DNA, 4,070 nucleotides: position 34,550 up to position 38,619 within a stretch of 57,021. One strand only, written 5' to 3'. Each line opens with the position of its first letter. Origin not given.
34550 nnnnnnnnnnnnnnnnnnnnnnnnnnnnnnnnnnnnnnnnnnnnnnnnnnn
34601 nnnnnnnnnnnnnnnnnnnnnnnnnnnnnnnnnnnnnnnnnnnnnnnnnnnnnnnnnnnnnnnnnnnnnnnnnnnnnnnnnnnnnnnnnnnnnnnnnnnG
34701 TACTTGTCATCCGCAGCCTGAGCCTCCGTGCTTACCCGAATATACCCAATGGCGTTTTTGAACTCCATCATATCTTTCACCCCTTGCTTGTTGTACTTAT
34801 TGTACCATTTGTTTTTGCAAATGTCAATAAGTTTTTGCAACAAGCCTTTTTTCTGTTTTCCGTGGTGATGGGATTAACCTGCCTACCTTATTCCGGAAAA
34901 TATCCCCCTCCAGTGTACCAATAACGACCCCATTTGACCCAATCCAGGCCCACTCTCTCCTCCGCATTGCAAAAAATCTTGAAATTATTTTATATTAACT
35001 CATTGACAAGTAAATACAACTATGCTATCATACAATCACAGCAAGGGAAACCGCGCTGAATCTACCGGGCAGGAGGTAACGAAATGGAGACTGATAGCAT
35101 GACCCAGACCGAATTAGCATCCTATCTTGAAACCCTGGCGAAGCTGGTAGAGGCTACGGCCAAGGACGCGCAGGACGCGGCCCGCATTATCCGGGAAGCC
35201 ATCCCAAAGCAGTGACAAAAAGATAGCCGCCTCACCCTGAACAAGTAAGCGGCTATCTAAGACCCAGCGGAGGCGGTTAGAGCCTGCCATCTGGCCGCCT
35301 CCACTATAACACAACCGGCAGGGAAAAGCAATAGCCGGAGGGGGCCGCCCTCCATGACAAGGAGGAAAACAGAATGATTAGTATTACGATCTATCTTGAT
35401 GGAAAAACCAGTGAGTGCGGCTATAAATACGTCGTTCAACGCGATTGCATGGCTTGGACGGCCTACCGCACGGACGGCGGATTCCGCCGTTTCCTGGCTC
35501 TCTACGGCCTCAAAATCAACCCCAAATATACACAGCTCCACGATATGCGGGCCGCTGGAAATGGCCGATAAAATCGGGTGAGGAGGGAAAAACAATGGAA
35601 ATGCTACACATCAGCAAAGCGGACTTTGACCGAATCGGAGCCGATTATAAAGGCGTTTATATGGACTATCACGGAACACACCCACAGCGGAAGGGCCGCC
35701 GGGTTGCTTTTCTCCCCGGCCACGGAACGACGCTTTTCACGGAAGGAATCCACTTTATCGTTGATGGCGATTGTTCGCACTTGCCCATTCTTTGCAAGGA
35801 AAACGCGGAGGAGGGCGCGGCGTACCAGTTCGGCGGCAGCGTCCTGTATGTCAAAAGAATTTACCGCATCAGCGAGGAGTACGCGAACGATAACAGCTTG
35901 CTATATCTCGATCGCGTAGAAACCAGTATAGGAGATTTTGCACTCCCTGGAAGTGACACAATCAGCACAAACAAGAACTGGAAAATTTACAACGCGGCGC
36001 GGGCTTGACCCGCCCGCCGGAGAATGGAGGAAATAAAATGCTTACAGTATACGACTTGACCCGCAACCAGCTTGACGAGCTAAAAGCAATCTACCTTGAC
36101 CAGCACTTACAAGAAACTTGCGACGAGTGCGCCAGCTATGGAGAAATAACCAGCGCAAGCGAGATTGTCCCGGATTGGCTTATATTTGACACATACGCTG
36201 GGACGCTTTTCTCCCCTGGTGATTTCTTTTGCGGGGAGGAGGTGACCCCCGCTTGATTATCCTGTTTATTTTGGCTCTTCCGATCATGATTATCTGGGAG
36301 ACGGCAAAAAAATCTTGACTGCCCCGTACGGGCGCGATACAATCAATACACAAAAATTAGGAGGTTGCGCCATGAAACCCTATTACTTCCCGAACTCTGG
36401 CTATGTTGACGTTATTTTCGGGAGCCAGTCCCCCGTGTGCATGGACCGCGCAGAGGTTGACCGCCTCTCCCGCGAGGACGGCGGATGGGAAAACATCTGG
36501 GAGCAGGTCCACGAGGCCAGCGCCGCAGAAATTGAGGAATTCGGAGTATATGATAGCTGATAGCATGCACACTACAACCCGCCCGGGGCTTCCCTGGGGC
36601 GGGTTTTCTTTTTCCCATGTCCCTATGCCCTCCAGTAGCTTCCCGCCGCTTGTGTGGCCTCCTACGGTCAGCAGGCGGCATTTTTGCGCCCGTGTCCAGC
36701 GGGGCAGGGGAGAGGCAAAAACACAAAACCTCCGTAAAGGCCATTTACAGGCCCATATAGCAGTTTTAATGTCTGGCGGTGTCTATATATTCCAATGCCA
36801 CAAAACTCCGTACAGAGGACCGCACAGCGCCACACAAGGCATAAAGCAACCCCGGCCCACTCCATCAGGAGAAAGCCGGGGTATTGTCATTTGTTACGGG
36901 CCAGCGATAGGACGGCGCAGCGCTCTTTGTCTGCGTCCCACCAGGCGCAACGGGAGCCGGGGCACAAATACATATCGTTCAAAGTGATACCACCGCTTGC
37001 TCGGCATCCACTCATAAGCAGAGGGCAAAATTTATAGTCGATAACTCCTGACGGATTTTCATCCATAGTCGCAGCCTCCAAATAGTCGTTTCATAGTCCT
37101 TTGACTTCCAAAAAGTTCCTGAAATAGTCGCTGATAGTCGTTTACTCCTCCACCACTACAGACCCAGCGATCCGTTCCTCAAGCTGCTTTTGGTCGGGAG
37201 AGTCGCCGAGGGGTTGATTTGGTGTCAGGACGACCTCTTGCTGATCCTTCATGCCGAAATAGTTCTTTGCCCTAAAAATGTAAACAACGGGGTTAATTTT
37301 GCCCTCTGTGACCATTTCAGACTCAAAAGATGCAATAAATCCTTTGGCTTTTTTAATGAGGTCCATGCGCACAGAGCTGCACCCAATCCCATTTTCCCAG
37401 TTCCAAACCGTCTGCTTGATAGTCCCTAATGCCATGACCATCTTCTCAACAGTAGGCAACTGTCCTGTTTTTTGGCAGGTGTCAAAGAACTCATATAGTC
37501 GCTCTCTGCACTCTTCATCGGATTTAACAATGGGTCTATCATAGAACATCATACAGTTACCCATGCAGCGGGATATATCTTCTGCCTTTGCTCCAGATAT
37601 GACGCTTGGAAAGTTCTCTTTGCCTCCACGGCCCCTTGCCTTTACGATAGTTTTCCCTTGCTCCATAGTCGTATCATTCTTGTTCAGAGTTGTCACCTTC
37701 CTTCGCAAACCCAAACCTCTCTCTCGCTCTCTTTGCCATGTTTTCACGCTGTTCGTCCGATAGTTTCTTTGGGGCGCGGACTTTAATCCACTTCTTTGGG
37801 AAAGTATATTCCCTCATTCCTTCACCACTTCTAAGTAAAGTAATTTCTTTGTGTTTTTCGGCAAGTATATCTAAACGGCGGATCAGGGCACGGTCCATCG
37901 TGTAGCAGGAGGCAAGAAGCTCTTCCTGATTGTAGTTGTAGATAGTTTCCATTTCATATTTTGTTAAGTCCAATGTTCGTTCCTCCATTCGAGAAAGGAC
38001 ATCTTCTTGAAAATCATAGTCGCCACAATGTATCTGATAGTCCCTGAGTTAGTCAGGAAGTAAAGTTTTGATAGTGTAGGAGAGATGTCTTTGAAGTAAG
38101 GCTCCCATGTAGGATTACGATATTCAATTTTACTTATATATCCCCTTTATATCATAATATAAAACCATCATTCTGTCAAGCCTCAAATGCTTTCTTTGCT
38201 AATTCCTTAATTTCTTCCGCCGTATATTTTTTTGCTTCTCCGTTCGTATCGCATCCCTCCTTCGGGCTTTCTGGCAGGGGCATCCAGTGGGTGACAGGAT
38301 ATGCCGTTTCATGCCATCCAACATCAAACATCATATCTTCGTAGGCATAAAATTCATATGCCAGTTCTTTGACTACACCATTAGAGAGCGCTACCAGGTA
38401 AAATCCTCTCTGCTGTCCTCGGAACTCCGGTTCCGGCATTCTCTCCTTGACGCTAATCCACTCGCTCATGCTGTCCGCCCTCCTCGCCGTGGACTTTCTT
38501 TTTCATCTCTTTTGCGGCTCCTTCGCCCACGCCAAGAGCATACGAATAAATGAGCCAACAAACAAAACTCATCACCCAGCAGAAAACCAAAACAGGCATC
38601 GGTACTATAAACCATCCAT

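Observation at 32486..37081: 4.6-kb accessory island splitting terS from terL, with its own divergent promoters and a serine recombinase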

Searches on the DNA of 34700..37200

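Call 31: search_rna_families(source=window, start=34700, end=37200, threshold=evalue, max_evalue=1)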
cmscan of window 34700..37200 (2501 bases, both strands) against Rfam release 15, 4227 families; matches with E-value up to 1: 0.
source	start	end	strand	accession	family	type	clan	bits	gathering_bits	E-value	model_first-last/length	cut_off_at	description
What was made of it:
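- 36578..36886 (.): Anchor C, a conserved non-coding convergence zone. It holds the + cassette terminator (36575-36610), a second conserved hairpin followed by a T-run (about 36642-36690) and the hairpin after the m64 stop (36846-36880). Call 31: no Rfam match.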

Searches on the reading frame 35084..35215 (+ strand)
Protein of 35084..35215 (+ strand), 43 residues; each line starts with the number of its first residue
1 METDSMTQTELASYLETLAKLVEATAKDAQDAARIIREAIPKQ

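Call 5: search_protein_families(library=pfam, proteins=[window:35084-35215:+], max_evalue=0.01)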
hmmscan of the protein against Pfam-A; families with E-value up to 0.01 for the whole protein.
window:35084-35215:+ (43 aa): 0 families

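Call 15: search_protein_families(library=phrogs, proteins=[window:35084-35215:+], max_evalue=0.01)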
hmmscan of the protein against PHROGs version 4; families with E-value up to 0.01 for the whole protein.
window:35084-35215:+ (43 aa): 0 families

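Call 55: search_protein_families(library=padloc, proteins=[window:35084-35215:+], max_evalue=0.01)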
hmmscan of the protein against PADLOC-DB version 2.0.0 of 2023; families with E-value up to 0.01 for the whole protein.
window:35084-35215:+ (43 aa): 0 families

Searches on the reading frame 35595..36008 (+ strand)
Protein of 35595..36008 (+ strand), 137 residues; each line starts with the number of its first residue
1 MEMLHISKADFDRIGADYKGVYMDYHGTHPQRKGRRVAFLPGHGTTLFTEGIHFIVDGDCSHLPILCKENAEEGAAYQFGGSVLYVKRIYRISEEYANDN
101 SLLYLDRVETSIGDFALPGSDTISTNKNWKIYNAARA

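Call 15: search_protein_families(library=phrogs, proteins=[window:35595-36008:+], max_evalue=0.01)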
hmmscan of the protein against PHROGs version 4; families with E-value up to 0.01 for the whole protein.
window:35595-36008:+ (137 aa): 0 families

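Call 55: search_protein_families(library=padloc, proteins=[window:35595-36008:+], max_evalue=0.01)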
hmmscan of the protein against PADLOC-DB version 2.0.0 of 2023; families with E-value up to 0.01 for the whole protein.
window:35595-36008:+ (137 aa): 0 families

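Call 56: find_homologous_proteins(query=window:35595-36008:+, max_evalue=0.001)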
Query window:35595-36008:+ (137 aa): 85 proteins with E <= 0.001 among 92 candidates.
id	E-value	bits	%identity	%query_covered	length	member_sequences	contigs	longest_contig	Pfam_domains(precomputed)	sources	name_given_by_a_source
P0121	3.2e-82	291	91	100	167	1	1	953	-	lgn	-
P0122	1.6e-80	286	92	100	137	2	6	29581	-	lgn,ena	-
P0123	1.0e-79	283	91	100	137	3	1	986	-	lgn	-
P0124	2.1e-79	282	91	100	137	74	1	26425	-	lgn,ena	-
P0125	1.1e-78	280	90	100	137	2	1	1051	-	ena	-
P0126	1.4e-78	280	91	100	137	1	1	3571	-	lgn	-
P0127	9.7e-78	277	88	100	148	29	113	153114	-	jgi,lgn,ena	jgi:hypothetical protein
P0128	1.2e-76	273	88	100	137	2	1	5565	-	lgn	-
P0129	1.4e-76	273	88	100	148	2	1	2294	-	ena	-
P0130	2.8e-76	272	88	99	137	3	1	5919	-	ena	-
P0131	1.9e-75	270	88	100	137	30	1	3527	-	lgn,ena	-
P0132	2.1e-74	266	85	99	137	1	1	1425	-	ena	-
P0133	1.3e-71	257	90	92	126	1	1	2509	-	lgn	-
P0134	6.7e-71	255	89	93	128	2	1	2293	-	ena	-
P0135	2.5e-70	253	82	100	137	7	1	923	-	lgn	-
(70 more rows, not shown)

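Call 63: predict_structure(alignment_id=A1)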
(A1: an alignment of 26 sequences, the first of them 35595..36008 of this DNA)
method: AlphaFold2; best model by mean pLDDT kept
length: 137 residues; sequences in the alignment: 26
mean_pLDDT: 91.2   pTM: 0.79
mean pLDDT of the five models: 91.2, 91.0, 89.7, 88.6, 87.2
residues with pLDDT >= 90: 108; 70-90: 16; 50-70: 13; < 50: 0
segments of 3 or more residues with pLDDT < 50: none
pLDDT, mean of each block of 10 residues (from residue 1): 91 96 93 95 94 94 94 95 95 92 94 95 76 64
secondary structure, 60 per line:
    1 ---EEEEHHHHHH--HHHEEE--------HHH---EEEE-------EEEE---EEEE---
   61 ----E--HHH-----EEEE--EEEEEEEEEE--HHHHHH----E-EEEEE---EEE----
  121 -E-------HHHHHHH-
elements in order: E4-7 H8-13 E19-21 E36-39 E47-50 E54-57 E76-79 E82-91 H94-99 E106-110 E114-116 H130-136

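Call 65: fold_search(model_id=the predicted structure, library=pdb)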
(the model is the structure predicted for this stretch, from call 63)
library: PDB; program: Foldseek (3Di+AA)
matches with E <= 10: 145; with E <= 0.001: 0
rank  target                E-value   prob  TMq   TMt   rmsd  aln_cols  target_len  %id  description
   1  6skf_Ak               6.6e-01  0.06  0.17  0.18  13.4       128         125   14  Cryo-EM Structure of T. kodakarensis 70S ribosome (released 2020-07-29)
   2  5yhi_A                7.9e-01  0.06  0.18  0.13  16.8       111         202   14  Crystal structure of YiiM from Escherichia coli (released 2018-03-07)
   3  8a8d_B                1.1e+00  0.13  0.25  0.10  12.6        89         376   12  ATP sulfurylase from Methanothermococcus thermolithotrophicus - monoclinic form (released 2023-04-26)
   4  1o65_A                1.6e+00  0.04  0.17  0.12  16.9       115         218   15  Crystal structure of an hypothetical protein (released 2003-11-11)
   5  5dmz_A                1.6e+00  0.12  0.22  0.10  10.3        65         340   17  Structure of human Bub1 kinase domain phosphorylated at Ser969 (released 2015-12-16)
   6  9jeo_A                1.9e+00  0.13  0.18  0.07   5.2        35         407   20  Chito oligosaccharide deacetylase from vibrio campbellii (VhCOD) in complex with N-acetyl-beta-D-glucosaminyl-1,4-D-gl (released 2025-09-10)
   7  9jen_A                1.9e+00  0.12  0.18  0.07   5.6        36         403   19  Chito oligosaccharide deacetylase from vibrio campbellii (VhCOD) complex Tetraacetyl-Chitotetraose Oligosaccharide (Gl (released 2025-09-10)
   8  2kco_MODEL_1_A        1.9e+00  0.09  0.15  0.16  11.0        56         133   12  Solution NMR structure of ribosomal protein sso0164 from Sulfolobus solfataricus. Northeast Structural Genomic (released 2009-01-13)
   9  6s8z                  2.0e+00  0.18  0.25  0.20   5.8        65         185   11  Elongation Factor P from Corynebacterium glutamicum (released 2020-02-26)
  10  8a8d_A                2.0e+00  0.10  0.20  0.08   6.7        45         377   13  ATP sulfurylase from Methanothermococcus thermolithotrophicus - monoclinic form (released 2023-04-26)
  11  4hnv_B                2.0e+00  0.07  0.18  0.03   8.3        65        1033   11  Crystal structure of R54E mutant of S. aureus Pyruvate carboxylase (released 2013-01-16)
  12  5yhi_B                2.0e+00  0.01  0.10  0.13  16.8       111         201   14  Crystal structure of YiiM from Escherichia coli (released 2018-03-07)
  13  4r8q                  2.1e+00  0.16  0.22  0.10   4.0        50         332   18  Structure and substrate recruitment of the human spindle checkpoint kinase bub1 (released 2014-11-12)
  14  4qpm_B                2.1e+00  0.14  0.21  0.10   5.2        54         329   17  Structure of Bub1 kinase domain (released 2014-10-22)
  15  9a6x_B                2.1e+00  0.12  0.24  0.19   7.4        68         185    7  Integrative model of PTAS-EFP by crosslinking MS and deep learning (released 2024-09-18)
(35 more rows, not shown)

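Call 67: fold_search(model_id=the predicted structure, library=viral)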
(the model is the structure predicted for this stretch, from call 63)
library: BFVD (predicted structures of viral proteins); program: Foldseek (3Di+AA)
matches with E <= 10: 373; with E <= 0.001: 0
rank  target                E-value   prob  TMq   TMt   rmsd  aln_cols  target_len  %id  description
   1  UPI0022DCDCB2         7.7e-02  0.95  0.28  0.55   3.3        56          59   12  (no name look-up for this kind of identifier)
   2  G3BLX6                1.7e-01  0.35  0.28  0.26  14.6       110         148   14  Uncharacterized protein 111 [Salmonella phage PVPSE1]
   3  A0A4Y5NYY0            2.9e-01  0.66  0.28  0.52   4.1        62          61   24  (no name in the UniProt tables at hand)
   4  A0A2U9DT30            4.3e-01  0.30  0.32  0.16  14.9       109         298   11  Uncharacterized protein [Escherichia phage ST32]
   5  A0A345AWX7            4.8e-01  0.14  0.26  0.21  12.1       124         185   12  (no name in the UniProt tables at hand)
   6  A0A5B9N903            5.1e-01  0.41  0.25  0.47  12.1        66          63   14  Uncharacterized protein [Aeromonas phage 4L372D]
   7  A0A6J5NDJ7            5.1e-01  0.33  0.24  0.41   5.7        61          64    5  Uncharacterized protein [uncultured Caudovirales phage]
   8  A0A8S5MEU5            5.1e-01  0.14  0.25  0.08  13.7       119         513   10  Dlp-2, four-helix bundle, metal transport.46A [Siphoviridae sp. ctYh54]
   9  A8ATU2                6.5e-01  0.07  0.20  0.20  16.8       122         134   13  (no name in the UniProt tables at hand)
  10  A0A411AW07            6.9e-01  0.69  0.26  0.53   3.4        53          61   13  Uncharacterized protein [Pantoea phage vB_PagM_LIET2]
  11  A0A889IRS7            7.8e-01  0.30  0.22  0.12  14.0        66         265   14  (no name in the UniProt tables at hand)
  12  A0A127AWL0            8.9e-01  0.15  0.19  0.32   6.3        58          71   14  Uncharacterized protein [Bacillus phage SP-15]
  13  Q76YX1                9.4e-01  0.04  0.14  0.12  14.7        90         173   13  Lipoprotein [Aeromonas phage Aeh1]
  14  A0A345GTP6            1.1e+00  0.11  0.21  0.38  17.6        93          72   10  Uncharacterized protein [Streptomyces phage Annadreamy]
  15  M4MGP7                1.1e+00  0.09  0.20  0.32  14.4        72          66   14  (no name in the UniProt tables at hand)
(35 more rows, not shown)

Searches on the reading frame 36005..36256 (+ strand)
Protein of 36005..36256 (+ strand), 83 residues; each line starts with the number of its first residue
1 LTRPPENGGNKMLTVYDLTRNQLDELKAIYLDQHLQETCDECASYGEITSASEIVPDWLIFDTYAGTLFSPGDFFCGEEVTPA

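Call 5: search_protein_families(library=pfam, proteins=[window:36005-36256:+], max_evalue=0.01)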
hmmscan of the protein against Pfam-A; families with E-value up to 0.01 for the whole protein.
window:36005-36256:+ (83 aa): 0 families

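Call 15: search_protein_families(library=phrogs, proteins=[window:36005-36256:+], max_evalue=0.01)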
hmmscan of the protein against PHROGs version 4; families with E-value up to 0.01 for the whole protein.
window:36005-36256:+ (83 aa): 0 families

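Call 55: search_protein_families(library=padloc, proteins=[window:36038-36256:+], max_evalue=0.01)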
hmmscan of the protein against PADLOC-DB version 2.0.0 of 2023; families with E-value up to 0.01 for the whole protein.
window:36038-36256:+ (72 aa): 0 families
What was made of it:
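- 35374..36256 (+): Cargo of slot 1: p65 (35374-35571), p137 (35595-36008) and p72 (36038-36256, pI 4.05). Calls 5, 15 and 55: no family match.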

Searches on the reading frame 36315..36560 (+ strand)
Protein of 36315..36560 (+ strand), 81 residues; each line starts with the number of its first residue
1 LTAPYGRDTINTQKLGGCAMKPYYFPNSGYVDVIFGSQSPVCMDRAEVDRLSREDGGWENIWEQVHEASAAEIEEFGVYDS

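Call 5: search_protein_families(library=pfam, proteins=[window:36315-36560:+], max_evalue=0.01)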
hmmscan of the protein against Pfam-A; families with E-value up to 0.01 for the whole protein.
window:36315-36560:+ (81 aa): 0 families

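Call 15: search_protein_families(library=phrogs, proteins=[window:36315-36560:+], max_evalue=0.01)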
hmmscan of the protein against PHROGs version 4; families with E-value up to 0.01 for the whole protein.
window:36315-36560:+ (81 aa): 0 families

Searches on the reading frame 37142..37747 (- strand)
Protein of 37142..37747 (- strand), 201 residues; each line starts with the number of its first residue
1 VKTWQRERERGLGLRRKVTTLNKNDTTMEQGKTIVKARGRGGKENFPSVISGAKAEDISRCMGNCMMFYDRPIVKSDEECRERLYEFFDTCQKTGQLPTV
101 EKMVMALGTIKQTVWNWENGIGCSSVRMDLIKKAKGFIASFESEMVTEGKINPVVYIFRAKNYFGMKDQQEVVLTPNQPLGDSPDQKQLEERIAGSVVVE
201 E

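Call 4: search_protein_families(library=pfam, proteins=[window:37142-37747:-], max_evalue=0.01)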
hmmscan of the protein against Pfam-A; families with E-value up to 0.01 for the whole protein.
window:37142-37747:- (201 aa): 1 family
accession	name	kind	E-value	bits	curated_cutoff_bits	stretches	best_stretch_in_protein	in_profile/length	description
PF16677.11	GP3_package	-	5.1e-06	27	29.4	1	74-172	6-105/105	DNA-packaging protein gp3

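Call 15: search_protein_families(library=phrogs, proteins=[window:37142-37747:-], max_evalue=0.01)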
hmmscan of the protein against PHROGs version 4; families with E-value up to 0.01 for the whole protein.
window:37142-37747:- (201 aa): 1 family
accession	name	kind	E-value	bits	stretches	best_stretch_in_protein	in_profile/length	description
phrog_606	-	head and packaging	6.3e-07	30.6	1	56-192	6-156/167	terminase small subunit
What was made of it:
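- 37142..37666 (-): terS-like gene (GP3_package / PHROG 606). It marks the upstream border of the variable slot. Calls 4 and 15 (weak family matches).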

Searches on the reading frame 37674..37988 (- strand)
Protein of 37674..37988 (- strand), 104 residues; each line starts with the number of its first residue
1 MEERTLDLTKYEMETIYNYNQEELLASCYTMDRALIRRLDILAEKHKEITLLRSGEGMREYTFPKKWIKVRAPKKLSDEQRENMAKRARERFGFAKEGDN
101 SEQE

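Call 4: search_protein_families(library=pfam, proteins=[window:37674-37988:-], max_evalue=0.01)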
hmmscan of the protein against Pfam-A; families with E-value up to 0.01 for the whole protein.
window:37674-37988:- (104 aa): 0 families

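Call 15: search_protein_families(library=phrogs, proteins=[window:37674-37988:-], max_evalue=0.01)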
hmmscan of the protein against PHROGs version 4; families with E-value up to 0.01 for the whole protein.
window:37674-37988:- (104 aa): 1 family
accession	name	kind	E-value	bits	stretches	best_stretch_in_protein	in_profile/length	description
phrog_1709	-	unknown function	1.7e-11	45.3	1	9-93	10-95/96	-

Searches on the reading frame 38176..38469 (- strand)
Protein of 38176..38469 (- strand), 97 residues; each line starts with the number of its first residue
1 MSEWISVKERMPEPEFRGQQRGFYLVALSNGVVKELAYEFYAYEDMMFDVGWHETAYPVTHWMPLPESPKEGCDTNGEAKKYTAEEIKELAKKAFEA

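Call 5: search_protein_families(library=pfam, proteins=[window:38176-38469:-], max_evalue=0.01)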
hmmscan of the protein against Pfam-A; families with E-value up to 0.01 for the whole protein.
window:38176-38469:- (97 aa): 1 family
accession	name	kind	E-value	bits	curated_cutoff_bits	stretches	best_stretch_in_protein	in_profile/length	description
PF04448.17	DUF551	-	7.5e-12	46.4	22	1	3-70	1-68/68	Protein of unknown function (DUF551)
